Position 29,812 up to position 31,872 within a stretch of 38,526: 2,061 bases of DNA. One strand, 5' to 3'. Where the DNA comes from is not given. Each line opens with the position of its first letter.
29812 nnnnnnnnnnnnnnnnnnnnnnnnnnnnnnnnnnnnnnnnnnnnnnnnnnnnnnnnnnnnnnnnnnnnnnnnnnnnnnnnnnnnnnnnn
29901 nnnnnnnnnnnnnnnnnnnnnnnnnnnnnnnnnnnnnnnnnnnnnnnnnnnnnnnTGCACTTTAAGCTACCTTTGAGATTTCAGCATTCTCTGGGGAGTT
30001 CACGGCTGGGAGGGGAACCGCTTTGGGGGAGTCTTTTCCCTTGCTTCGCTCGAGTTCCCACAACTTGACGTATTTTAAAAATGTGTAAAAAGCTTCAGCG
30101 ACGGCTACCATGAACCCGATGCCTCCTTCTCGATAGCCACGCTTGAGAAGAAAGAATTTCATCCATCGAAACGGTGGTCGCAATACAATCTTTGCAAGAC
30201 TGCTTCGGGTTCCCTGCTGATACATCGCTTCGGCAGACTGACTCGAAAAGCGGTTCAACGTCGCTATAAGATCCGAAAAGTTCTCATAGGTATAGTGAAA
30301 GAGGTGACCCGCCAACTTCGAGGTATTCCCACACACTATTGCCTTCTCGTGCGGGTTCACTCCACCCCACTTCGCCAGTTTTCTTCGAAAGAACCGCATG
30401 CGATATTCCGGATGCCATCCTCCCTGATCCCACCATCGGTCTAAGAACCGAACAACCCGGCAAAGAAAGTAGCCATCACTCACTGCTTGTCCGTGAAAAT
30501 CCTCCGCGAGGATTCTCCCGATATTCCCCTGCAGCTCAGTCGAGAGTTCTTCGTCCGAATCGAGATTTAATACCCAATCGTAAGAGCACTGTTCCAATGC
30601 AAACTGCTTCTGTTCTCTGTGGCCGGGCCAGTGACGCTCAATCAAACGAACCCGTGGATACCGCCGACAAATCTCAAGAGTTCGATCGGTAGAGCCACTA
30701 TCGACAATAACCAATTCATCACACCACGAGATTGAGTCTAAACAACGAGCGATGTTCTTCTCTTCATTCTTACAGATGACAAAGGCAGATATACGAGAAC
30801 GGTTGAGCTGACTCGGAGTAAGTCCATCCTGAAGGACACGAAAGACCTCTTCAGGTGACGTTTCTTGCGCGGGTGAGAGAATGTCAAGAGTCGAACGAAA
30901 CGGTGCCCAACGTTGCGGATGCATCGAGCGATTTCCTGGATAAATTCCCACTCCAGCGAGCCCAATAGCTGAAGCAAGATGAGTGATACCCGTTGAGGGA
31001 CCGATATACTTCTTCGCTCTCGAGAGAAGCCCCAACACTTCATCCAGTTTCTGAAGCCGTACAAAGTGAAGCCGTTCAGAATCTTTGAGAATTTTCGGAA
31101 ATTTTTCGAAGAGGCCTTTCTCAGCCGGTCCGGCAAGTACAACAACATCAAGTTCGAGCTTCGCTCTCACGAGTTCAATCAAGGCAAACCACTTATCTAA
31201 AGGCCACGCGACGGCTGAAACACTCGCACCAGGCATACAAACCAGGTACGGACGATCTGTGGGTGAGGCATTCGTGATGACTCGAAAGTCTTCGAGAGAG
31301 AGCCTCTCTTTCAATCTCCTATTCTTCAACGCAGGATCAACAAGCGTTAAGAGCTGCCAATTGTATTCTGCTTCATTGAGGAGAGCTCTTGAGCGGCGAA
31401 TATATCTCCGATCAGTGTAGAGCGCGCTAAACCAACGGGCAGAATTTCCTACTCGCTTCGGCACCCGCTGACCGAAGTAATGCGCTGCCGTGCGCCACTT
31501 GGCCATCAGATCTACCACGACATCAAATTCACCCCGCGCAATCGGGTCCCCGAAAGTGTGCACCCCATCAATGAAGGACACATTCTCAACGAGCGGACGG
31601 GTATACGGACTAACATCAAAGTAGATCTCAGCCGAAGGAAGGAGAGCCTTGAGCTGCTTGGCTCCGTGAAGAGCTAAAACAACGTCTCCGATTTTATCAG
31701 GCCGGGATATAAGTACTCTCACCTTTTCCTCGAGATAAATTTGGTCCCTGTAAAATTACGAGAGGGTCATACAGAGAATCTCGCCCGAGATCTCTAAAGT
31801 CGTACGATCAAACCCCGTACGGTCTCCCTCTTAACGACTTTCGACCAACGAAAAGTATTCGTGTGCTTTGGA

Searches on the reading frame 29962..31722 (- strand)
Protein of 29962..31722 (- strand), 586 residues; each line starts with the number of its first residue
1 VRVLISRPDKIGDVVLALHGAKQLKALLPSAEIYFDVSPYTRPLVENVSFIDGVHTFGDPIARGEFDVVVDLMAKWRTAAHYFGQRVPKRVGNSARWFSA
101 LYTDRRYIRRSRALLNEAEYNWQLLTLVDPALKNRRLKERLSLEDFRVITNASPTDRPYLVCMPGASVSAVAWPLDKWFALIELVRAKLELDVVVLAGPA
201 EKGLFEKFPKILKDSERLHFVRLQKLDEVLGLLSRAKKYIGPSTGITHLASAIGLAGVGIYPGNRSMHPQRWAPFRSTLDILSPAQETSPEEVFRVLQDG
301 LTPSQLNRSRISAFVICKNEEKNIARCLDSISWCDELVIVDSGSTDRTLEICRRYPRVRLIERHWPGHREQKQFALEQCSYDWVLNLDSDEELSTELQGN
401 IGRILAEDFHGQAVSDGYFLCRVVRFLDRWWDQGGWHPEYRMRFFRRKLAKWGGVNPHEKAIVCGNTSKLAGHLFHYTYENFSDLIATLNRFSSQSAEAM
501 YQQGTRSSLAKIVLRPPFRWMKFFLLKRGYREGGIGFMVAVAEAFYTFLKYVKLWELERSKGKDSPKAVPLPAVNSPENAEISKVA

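Call 45: search_protein_families(library=pfam, proteins=[window:29962-31722:-], max_evalue=0.0001)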
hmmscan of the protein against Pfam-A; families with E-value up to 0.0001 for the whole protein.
window:29962-31722:- (586 aa): 3 families
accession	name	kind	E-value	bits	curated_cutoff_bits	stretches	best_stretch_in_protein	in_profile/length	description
PF00535.33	Glycos_transf_2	-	3.8e-18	66.4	23.3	1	312-396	1-94/168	Glycosyl transferase family 2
PF01075.23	Glyco_transf_9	-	1.6e-16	60.8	22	1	59-291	6-236/247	Glycosyltransferase family 9 (heptosyltransferase)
PF13704.12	Glyco_tranf_2_4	-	1.5e-06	29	27.5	1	319-396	2-87/98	Glycosyl transferase family 2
